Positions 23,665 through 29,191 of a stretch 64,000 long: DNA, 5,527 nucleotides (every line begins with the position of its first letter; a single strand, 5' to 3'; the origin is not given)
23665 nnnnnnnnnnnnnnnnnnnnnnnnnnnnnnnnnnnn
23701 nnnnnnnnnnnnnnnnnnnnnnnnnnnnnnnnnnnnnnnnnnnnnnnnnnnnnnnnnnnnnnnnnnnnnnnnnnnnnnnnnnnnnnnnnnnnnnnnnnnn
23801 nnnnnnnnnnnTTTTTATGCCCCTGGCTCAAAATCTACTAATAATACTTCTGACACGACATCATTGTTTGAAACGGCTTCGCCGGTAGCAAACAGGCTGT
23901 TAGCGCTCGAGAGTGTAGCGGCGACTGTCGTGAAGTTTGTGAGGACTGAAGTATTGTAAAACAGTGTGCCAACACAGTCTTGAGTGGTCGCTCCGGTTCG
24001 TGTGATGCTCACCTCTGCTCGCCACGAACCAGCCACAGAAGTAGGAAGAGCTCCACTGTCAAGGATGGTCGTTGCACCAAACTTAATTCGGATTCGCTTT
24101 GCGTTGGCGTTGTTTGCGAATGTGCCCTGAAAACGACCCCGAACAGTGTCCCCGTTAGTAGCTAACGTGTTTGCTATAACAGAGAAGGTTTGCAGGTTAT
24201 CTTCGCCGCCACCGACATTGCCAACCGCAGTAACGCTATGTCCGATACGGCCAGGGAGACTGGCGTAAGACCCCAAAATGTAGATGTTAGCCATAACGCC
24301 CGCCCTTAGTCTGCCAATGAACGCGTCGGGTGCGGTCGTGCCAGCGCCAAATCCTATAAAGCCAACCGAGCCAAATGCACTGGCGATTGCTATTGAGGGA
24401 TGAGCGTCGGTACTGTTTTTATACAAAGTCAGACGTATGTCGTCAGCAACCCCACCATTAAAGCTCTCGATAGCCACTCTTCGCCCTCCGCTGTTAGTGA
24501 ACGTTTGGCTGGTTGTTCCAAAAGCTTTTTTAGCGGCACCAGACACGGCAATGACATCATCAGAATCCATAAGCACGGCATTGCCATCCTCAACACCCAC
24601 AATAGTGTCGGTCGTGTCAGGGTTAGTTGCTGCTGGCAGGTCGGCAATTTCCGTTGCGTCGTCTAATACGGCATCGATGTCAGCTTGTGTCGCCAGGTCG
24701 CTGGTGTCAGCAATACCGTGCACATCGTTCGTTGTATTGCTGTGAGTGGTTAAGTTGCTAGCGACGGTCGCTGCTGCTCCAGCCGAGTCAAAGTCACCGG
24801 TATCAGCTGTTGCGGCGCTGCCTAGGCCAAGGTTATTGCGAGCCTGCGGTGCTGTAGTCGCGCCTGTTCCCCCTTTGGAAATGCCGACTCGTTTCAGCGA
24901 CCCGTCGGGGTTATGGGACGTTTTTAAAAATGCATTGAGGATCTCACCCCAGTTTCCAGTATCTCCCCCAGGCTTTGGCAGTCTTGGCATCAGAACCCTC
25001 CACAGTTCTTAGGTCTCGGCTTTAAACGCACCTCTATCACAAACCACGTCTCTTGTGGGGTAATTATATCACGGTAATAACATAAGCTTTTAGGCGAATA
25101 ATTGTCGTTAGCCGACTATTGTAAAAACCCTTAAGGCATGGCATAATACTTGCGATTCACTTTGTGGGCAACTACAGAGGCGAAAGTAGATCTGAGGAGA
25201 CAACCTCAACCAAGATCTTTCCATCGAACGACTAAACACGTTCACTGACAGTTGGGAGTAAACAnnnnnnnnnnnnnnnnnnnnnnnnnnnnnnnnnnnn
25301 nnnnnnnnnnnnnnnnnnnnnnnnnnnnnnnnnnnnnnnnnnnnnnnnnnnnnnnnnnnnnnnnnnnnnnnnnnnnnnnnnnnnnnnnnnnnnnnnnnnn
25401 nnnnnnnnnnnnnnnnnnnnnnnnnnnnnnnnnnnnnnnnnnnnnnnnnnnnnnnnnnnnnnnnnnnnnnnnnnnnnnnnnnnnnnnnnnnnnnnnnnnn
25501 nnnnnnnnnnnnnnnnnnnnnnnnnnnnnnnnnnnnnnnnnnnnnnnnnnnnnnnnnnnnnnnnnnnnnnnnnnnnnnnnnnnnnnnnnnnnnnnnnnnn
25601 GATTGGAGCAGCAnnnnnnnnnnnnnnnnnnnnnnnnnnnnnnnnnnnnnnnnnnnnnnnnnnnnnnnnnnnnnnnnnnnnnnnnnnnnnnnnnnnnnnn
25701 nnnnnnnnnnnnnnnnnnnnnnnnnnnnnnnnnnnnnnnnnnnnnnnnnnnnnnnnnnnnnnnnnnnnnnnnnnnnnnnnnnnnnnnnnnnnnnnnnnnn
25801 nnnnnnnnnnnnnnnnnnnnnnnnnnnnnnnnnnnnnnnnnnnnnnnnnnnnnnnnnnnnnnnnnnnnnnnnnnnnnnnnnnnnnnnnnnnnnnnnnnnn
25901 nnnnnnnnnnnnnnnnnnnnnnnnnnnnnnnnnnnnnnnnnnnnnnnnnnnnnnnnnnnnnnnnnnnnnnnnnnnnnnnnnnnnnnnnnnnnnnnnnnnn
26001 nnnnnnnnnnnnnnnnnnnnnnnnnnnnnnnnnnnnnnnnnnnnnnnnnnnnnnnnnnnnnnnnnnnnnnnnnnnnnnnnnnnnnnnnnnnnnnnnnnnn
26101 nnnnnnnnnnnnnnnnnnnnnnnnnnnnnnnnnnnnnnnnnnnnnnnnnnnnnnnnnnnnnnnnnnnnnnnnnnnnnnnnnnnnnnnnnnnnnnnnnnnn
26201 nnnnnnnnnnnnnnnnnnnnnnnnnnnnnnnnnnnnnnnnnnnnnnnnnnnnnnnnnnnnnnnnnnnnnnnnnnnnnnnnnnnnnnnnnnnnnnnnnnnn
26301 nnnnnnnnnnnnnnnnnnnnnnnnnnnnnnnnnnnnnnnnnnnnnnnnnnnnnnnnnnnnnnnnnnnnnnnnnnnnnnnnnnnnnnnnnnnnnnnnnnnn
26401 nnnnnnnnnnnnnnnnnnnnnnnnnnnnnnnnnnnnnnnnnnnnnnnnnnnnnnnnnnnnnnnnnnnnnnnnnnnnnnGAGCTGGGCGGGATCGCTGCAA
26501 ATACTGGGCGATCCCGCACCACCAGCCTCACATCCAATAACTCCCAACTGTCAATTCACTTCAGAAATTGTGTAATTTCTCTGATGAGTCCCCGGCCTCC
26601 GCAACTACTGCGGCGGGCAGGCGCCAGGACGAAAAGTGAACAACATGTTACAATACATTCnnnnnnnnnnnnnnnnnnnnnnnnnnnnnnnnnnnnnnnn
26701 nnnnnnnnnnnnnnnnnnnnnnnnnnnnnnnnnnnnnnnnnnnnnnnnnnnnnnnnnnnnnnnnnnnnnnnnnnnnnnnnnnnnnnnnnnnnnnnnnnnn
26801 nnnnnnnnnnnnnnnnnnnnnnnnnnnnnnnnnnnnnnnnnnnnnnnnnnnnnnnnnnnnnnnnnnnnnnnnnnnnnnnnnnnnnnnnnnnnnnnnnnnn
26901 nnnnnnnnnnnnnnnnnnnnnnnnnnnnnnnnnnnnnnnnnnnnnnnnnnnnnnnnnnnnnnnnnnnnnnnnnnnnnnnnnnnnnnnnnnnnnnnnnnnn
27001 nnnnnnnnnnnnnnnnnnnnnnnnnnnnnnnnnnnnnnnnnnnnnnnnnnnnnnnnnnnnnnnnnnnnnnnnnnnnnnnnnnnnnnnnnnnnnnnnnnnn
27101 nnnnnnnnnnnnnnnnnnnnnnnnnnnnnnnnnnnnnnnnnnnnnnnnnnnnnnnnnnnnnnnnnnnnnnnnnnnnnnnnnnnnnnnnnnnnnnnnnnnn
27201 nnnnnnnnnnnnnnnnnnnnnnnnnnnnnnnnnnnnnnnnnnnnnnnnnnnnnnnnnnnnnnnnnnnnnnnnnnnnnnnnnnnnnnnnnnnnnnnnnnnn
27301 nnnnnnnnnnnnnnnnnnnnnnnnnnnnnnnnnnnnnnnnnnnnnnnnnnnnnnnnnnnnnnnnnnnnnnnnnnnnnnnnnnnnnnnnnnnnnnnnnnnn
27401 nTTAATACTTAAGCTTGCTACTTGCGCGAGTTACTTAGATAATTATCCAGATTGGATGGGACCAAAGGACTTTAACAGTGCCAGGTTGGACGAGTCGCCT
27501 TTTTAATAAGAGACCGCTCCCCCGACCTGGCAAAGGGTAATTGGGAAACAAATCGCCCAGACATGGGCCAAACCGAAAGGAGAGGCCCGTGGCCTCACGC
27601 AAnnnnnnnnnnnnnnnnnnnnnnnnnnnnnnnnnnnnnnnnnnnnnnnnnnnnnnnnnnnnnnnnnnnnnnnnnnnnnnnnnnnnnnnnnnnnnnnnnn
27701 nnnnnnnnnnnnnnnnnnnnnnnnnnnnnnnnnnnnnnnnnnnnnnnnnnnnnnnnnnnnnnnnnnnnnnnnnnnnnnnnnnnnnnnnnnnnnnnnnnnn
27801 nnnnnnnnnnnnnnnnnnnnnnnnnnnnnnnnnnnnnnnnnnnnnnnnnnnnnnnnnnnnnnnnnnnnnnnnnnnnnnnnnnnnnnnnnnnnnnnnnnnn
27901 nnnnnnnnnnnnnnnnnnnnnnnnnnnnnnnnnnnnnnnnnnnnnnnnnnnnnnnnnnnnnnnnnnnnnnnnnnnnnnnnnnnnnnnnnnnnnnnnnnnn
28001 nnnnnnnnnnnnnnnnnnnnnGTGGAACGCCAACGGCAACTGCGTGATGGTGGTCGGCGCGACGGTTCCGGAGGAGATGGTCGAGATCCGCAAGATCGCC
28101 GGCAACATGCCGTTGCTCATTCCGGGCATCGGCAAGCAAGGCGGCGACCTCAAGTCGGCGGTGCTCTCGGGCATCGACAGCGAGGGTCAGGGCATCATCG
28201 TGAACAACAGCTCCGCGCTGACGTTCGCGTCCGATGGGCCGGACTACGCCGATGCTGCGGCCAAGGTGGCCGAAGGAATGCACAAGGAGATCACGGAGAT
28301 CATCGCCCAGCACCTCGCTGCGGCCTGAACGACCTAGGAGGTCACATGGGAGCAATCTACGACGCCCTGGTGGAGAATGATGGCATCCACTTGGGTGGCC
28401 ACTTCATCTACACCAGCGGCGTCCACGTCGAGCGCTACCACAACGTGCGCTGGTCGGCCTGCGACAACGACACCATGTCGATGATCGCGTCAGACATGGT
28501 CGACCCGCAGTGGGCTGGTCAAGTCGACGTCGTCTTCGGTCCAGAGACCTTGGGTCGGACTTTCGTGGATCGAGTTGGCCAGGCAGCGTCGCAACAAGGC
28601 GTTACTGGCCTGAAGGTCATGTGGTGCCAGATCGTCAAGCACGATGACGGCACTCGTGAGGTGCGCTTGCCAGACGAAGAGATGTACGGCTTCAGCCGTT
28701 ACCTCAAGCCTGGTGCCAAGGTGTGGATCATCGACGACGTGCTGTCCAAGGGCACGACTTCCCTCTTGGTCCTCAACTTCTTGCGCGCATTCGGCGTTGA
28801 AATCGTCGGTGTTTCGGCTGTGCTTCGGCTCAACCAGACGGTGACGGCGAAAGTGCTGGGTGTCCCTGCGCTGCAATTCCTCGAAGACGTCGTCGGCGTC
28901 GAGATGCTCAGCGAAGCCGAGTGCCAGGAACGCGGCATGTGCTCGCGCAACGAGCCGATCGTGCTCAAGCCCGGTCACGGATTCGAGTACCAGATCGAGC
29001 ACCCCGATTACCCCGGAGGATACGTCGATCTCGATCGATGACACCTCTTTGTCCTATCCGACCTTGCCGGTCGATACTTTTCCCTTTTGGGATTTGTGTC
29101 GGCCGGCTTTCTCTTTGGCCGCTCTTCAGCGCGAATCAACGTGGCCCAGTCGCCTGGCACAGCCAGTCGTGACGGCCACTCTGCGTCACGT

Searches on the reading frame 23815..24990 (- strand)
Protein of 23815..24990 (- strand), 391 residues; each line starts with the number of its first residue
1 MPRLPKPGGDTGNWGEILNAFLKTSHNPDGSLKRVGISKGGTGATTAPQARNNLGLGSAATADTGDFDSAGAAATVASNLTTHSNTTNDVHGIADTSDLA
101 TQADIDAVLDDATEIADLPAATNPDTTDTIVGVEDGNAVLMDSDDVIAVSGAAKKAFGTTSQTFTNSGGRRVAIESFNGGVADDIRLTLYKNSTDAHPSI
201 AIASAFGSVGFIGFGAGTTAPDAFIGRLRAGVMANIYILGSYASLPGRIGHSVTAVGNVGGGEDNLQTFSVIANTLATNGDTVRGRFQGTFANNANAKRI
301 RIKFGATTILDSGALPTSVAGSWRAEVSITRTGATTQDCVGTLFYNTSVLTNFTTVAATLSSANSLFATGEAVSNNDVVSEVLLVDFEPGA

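Call 99: search_protein_families(library=phrogs, proteins=[window:23815-24990:-], max_evalue=0.01)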
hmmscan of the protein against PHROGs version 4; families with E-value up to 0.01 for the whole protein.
window:23815-24990:- (391 aa): 2 families
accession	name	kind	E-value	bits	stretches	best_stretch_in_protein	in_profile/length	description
phrog_10316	-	tail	8.8e-07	27.7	1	35-71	413-447/1471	tail fiber protein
phrog_1591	-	tail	4.1e-05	24.1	1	26-94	172-242/484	tail fiber protein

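Call 100: search_protein_families(library=pfam, proteins=[window:23815-24990:-], max_evalue=0.001)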
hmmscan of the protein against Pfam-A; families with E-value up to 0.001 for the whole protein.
window:23815-24990:- (391 aa): 0 families

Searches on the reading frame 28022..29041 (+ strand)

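Call 100: search_protein_families(library=pfam, proteins=[window:28022-29041:+], max_evalue=0.001)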
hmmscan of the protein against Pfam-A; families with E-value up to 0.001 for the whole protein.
window:28022-29041:+ (339 aa): 1 family
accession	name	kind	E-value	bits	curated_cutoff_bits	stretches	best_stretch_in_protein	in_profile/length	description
PF00156.33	Pribosyltran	-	2e-07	30.9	26.3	1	165-272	27-128/158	Phosphoribosyl transferase domain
